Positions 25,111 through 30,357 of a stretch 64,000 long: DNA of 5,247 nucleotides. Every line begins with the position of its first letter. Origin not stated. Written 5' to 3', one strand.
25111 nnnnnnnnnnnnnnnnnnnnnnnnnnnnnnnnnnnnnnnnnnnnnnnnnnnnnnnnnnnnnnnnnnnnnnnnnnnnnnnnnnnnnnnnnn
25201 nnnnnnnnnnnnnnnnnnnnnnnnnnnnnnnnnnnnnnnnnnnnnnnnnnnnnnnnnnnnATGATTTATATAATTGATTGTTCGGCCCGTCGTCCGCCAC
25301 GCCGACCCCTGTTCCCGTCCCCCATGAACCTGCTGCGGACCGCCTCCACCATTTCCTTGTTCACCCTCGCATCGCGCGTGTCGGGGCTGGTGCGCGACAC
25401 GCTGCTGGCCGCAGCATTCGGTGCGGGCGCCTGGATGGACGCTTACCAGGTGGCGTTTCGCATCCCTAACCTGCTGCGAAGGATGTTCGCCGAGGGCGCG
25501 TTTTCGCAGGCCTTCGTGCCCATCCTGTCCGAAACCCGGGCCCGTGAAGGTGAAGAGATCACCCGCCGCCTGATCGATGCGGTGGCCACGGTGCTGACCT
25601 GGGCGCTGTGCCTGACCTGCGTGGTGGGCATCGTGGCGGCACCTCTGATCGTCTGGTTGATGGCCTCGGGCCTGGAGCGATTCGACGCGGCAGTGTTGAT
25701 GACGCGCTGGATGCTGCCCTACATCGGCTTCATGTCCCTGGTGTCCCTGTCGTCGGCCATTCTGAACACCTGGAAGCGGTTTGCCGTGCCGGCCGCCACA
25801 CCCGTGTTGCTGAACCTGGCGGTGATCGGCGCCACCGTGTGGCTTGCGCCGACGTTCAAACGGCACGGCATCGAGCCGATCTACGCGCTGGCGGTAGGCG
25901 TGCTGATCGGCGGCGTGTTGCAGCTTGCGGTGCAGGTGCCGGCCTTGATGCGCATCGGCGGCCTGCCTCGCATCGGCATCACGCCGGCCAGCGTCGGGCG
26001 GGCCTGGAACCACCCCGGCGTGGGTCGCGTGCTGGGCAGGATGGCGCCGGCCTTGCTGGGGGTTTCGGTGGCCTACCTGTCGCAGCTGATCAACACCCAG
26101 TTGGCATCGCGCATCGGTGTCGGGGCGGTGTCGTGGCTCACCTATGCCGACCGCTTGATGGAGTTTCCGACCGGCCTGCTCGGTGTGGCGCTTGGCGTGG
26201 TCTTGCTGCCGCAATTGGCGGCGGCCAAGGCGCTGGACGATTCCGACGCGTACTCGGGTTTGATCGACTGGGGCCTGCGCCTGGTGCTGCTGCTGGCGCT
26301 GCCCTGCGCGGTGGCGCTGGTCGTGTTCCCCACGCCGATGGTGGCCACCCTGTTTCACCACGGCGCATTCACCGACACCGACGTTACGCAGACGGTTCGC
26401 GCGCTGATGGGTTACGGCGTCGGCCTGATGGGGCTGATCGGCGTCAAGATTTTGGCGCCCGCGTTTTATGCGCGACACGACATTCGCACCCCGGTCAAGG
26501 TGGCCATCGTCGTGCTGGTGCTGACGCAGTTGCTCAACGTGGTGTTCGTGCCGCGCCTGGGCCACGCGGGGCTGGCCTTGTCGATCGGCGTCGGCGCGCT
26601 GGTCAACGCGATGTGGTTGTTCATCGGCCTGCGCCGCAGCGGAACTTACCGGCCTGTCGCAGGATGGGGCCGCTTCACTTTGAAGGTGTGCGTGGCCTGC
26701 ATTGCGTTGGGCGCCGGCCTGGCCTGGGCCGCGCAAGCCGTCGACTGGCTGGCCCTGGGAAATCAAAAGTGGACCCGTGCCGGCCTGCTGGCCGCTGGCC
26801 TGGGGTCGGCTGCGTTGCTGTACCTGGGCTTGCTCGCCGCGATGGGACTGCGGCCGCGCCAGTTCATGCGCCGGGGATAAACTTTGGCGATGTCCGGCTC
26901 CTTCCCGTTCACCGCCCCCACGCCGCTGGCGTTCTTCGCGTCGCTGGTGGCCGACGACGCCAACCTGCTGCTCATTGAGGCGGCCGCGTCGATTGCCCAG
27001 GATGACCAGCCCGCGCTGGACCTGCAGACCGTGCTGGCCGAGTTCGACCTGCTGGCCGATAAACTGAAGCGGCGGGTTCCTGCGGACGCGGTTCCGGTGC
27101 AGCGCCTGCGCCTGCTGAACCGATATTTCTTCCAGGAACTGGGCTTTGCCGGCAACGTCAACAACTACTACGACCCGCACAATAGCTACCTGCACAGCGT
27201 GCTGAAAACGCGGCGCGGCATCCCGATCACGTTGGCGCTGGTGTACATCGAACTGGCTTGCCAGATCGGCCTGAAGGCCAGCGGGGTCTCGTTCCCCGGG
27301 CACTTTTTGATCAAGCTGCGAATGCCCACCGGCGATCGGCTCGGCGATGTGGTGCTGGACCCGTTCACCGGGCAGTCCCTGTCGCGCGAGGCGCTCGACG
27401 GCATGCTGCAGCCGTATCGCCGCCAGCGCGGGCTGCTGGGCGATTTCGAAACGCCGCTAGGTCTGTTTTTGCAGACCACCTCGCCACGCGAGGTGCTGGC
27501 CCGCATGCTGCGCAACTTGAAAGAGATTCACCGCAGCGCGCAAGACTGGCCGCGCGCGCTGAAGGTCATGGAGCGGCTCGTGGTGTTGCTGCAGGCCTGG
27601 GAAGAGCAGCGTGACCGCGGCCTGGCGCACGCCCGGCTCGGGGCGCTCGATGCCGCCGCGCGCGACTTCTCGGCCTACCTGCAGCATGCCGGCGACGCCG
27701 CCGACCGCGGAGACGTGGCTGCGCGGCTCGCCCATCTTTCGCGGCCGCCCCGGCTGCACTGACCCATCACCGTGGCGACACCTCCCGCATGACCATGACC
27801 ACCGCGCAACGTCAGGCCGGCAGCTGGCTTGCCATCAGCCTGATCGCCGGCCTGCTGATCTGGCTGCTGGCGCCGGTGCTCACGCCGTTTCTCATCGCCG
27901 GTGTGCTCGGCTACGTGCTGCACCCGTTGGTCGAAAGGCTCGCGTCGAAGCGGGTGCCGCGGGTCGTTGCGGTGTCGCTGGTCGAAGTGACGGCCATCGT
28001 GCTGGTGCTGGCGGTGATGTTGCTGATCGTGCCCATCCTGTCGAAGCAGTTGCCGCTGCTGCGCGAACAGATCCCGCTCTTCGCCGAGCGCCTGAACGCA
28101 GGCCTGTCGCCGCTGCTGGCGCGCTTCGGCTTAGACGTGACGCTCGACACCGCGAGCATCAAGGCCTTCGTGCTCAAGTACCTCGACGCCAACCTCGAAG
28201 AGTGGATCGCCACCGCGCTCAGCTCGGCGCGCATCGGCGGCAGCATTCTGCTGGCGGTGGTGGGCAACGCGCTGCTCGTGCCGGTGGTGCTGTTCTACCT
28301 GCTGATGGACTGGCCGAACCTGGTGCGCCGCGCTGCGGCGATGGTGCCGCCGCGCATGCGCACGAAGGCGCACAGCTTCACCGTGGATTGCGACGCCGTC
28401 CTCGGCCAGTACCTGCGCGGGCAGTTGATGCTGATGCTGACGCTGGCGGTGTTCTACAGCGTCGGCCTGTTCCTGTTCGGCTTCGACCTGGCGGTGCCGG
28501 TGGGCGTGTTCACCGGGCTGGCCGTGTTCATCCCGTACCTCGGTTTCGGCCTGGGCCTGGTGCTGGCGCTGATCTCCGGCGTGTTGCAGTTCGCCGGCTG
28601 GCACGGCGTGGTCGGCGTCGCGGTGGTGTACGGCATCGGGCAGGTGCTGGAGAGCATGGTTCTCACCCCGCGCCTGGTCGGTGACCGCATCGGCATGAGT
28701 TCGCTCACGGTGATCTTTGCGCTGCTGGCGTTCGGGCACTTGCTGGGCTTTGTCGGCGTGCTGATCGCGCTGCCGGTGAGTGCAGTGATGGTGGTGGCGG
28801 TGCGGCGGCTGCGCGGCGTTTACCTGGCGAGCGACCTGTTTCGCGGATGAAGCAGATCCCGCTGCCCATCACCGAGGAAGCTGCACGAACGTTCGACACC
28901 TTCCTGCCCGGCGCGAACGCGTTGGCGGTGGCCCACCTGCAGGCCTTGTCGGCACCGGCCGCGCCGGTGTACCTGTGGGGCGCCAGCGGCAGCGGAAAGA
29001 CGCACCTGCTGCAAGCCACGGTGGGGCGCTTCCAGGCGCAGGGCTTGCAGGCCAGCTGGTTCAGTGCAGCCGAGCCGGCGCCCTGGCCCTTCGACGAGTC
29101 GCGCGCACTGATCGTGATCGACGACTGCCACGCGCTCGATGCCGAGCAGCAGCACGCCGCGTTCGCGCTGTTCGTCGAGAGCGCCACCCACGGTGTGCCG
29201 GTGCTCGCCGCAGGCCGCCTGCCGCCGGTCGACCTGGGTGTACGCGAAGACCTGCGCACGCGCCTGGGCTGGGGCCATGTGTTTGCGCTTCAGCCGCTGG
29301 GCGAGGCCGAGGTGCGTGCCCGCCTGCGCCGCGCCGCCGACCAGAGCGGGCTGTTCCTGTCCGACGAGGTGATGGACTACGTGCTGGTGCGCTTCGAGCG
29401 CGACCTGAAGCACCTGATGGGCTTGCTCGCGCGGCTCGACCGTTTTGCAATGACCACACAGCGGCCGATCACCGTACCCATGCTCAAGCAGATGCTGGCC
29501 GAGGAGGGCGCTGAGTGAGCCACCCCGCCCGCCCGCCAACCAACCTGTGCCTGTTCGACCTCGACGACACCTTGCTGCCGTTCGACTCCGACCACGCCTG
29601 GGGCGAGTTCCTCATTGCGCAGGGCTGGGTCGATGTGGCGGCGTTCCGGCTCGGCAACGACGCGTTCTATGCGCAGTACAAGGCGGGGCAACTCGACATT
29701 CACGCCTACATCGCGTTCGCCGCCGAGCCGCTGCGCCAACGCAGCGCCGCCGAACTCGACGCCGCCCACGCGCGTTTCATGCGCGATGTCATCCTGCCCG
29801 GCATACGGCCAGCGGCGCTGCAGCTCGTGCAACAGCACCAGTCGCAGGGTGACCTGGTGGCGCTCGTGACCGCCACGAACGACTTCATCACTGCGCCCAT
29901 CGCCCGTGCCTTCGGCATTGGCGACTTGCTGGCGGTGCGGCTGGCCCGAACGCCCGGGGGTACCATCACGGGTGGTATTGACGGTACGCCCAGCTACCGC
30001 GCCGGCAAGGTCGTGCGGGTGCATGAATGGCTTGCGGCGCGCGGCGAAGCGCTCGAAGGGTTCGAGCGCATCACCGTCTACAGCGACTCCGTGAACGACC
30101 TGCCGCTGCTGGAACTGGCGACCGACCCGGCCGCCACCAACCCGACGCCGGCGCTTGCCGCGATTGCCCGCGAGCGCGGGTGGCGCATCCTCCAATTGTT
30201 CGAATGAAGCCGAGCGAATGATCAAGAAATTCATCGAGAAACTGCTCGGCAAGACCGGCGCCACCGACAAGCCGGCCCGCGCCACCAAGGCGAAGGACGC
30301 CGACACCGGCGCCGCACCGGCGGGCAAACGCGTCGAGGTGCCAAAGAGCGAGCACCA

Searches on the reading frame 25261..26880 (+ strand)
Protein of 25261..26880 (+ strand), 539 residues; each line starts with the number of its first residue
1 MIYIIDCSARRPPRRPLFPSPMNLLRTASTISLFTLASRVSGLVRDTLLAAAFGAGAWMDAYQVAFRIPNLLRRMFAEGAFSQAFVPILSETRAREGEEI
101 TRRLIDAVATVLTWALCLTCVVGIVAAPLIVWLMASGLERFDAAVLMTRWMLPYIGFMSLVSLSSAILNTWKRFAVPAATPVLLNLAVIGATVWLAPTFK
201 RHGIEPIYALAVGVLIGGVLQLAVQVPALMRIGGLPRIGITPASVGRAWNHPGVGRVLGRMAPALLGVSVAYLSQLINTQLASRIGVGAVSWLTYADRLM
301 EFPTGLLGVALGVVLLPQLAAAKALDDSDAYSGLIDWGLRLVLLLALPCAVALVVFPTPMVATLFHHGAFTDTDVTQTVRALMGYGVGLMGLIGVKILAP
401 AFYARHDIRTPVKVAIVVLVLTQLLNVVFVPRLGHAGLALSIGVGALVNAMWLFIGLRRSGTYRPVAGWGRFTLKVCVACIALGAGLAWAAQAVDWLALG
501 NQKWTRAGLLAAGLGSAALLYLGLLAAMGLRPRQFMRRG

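Call 3: search_protein_families(library=pfam, proteins=[window:25261-26880:+], max_evalue=0.01)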
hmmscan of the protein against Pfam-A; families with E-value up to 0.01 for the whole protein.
window:25261-26880:+ (539 aa): 2 families
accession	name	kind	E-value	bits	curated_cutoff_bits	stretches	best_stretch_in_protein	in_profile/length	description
PF03023.19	MurJ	-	1.8e-127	426.2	27.4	1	49-492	1-433/451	Lipid II flippase MurJ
PF13440.11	Polysacc_synt_3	-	0.00047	19.9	23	1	108-365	47-284/293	Polysaccharide biosynthesis protein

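Call 4: search_protein_families(library=ncbifam, proteins=[window:25261-26880:+], max_evalue=0.01)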
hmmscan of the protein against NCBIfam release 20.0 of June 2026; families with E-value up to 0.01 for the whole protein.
window:25261-26880:+ (539 aa): 2 families
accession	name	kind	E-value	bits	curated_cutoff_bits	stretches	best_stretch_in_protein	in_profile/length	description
TIGR01695.1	murJ_mviN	equivalog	6.4e-133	444.1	235.55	1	24-522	2-491/506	murein biosynthesis integral membrane protein MurJ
TIGR02900.1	spore_V_B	equivalog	0.00038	19.3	372.3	0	296-382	277-362/488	stage V sporulation protein B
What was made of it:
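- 25324..26880 (+): murJ (lipid II flippase), conserved right flank. Pfam MurJ 2e-127 and TIGR01695 6e-133 (calls 3, 4).
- Checked: Flanks: rpsT is at 20572-20880 (-) and murJ at 25324-26880 (+) (calls 3, 4).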

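Call 6: find_related_loci(query=window:25321-26880:+, collection=genome_contigs, flank=10000)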
Query window:25321-26880:+ (519 aa) in genome_contigs; peptide patterns used: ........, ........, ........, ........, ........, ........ (x = any residue, [..] = any of these).
600 stretches matched a pattern (row limit reached: there are more); 593 encode a relative of the query (tblastn E <= 1e-3); the best 80 are kept; 80 distinct loci.
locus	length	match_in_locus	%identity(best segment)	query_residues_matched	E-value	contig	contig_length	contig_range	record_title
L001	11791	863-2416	82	2-519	0e+0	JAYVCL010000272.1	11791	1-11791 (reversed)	MAG: Burkholderiales bacterium isolate GL32_Down_metabat_118 GL32_Down_metabat_118_271, whole genome shotgun sequence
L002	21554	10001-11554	70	2-519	0e+0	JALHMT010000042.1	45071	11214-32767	MAG: Rubrivivax sp. isolate Bin_42_5_sub c_000000003978, whole genome shotgun sequence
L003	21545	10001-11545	70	2-515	0e+0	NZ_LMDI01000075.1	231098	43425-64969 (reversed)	Rhizobacter sp. Root1221 contig_8, whole genome shotgun sequence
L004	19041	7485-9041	68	1-519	0e+0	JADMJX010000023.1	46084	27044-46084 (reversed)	MAG: Rhizobacter sp. isolate MAG_54 NODE_694_length_46084_cov_11.808338, whole genome shotgun sequence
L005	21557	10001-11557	71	1-519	0e+0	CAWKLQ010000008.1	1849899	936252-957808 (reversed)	MAG: uncultured beta proteobacterium isolate MFD04651.bin.1.130 genome assembly, contig: contig_4973, whole genome shotg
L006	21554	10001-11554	73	2-519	0e+0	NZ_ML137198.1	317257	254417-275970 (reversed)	Piscinibacter defluvii strain SH-1 CL100079052_L01_505.Scaf7, whole genome shotgun sequence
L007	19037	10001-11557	67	1-519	0e+0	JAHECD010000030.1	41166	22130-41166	MAG: Rubrivivax sp. isolate Ww161 NODE_1462_length_41166_cov_5.992983, whole genome shotgun sequence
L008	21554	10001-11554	66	2-519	0e+0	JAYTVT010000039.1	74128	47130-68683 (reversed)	MAG: Betaproteobacteria bacterium isolate GFS_5737 GFS_5737_38, whole genome shotgun sequence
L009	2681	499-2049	69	2-518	0e+0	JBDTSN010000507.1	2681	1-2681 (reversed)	MAG: Burkholderiales bacterium isolate cluster3_bin.272 NODE_265027_length_2681_cov_5.198401, whole genome shotgun seque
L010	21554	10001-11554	69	2-519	0e+0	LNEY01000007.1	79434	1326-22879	MAG: Burkholderiales bacterium Ga0077547 Ga0077547_106.1, whole genome shotgun sequence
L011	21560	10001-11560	69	2-518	0e+0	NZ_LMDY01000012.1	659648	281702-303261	Methylibium sp. Root1272 contig_2, whole genome shotgun sequence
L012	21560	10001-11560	65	2-518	0e+0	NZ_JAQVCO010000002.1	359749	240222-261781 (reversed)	MAG: Aquabacterium sp. isolate STD2_90 NODE_17_length_359749_cov_9.047942_Sandtown_D2, whole genome shotgun sequence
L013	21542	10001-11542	69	2-516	0e+0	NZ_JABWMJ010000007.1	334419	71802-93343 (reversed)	Piscinibacter koreensis strain ID0723 contig7, whole genome shotgun sequence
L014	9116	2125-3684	66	2-518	0e+0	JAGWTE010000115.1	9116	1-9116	MAG: Burkholderiales bacterium isolate REEB366 contig-150_8353, whole genome shotgun sequence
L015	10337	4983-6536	68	2-519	0e+0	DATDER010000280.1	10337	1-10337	MAG TPA_asm: Rubrivivax sp. isolate SMAG_U205 k141_2470213, whole genome shotgun sequence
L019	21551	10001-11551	67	2-519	0e+0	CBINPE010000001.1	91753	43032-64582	MAG TPA_asm: uncultured Burkholderiales bacterium isolate SRR16817063_concoct_70 genome assembly, contig: ERZ27393303.66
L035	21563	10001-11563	61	2-518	0e+0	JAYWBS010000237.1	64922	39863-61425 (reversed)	MAG: Polaromonas sp. isolate GL93_UP_metabat_6_sub GL93_UP_metabat_6_sub_236, whole genome shotgun sequence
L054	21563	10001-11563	61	2-518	0e+0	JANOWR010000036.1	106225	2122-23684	MAG: Polaromonas sp. isolate VAR_35_metabat_389 VAR_35_k141_1457944, whole genome shotgun sequence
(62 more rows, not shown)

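Call 85: search_protein_families(library=pfam, proteins=[L019:4993-7131:+, L019:7412-8386:+, L019:8403-9884:+, L035:8500-9330:+, L035:9366-9983:+], max_evalue=0.00001)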
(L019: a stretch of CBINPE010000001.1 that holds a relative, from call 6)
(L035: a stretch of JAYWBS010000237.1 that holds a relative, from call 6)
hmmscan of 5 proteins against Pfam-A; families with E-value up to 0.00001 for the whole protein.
L019:4993-7131:+ (712 aa): 0 families

L019:7412-8386:+ (324 aa): 0 families

L019:8403-9884:+ (493 aa): 0 families

L035:8500-9330:+ (276 aa): 3 families
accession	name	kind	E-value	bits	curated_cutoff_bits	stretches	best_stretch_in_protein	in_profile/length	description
PF00106.31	adh_short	-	1.2e-32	113.4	26.6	1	39-229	1-190/195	short chain dehydrogenase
PF13561.12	adh_short_C2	-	6.9e-26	91.7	27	1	51-232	9-186/236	Enoyl-(Acyl carrier protein) reductase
PF08659.16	KR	-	3.7e-07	30.7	22.6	1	41-204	3-166/180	KR domain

L035:9366-9983:+ (205 aa): 1 family
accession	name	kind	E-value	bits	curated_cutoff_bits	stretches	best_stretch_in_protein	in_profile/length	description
PF01323.26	DSBA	-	2.8e-30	105.9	25.6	1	5-197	1-188/191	DSBA-like thioredoxin domain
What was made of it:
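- Tried and rejected: The + strand ORFs of the L019 cargo had no Pfam hit (call 85).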

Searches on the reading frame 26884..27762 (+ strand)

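Call 3: search_protein_families(library=pfam, proteins=[window:26884-27762:+], max_evalue=0.01)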
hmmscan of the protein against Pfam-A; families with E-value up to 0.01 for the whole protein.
window:26884-27762:+ (292 aa): 2 families
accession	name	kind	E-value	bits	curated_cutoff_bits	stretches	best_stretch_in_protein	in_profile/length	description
PF13369.12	Transglut_core2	-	5.3e-47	159.6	23.5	1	49-210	2-155/155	Transglutaminase-like superfamily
PF13371.12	TPR_9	-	5.9e-17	61.9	35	1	212-283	1-73/73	Tetratricopeptide repeat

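Call 4: search_protein_families(library=ncbifam, proteins=[window:26884-27762:+], max_evalue=0.01)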
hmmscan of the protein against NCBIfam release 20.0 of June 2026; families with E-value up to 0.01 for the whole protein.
window:26884-27762:+ (292 aa): 1 family
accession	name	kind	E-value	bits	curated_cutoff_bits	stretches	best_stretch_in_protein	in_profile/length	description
NF008188.0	PRK10941.1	equivalog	4e-17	62.6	391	1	28-269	12-245/269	invasion regulator SirB1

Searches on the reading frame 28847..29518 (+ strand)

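Call 68: search_protein_families(library=pfam, proteins=[window:28847-29518:+], max_evalue=0.000001)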
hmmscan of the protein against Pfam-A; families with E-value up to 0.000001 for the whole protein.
window:28847-29518:+ (223 aa): 2 families
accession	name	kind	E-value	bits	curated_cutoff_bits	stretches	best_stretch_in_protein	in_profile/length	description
PF22688.2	Hda_lid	-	6.6e-18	64.9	27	1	155-217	3-65/65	Hda, lid domain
PF00308.24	Bac_DnaA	-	5.3e-09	36.9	23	0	14-59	5-55/162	Bacterial DnaA ATPAse domain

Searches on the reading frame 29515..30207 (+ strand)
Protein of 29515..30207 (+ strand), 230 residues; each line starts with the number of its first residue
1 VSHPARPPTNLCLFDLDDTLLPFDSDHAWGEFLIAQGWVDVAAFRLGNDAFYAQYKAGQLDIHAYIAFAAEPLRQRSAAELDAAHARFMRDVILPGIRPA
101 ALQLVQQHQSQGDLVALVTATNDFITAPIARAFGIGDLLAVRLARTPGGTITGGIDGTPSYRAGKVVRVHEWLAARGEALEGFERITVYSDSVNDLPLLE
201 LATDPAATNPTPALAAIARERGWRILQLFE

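Call 68: search_protein_families(library=pfam, proteins=[window:29515-30207:+], max_evalue=0.000001)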
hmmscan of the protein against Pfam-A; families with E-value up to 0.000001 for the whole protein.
window:29515-30207:+ (230 aa): 2 families
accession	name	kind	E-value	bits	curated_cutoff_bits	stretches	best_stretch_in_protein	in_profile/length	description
PF12710.13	HAD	-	2.3e-36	126.5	27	1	13-200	2-189/189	haloacid dehalogenase-like hydrolase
PF00702.32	Hydrolase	-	6.5e-07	30.4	26.4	0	10-200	2-188/191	haloacid dehalogenase-like hydrolase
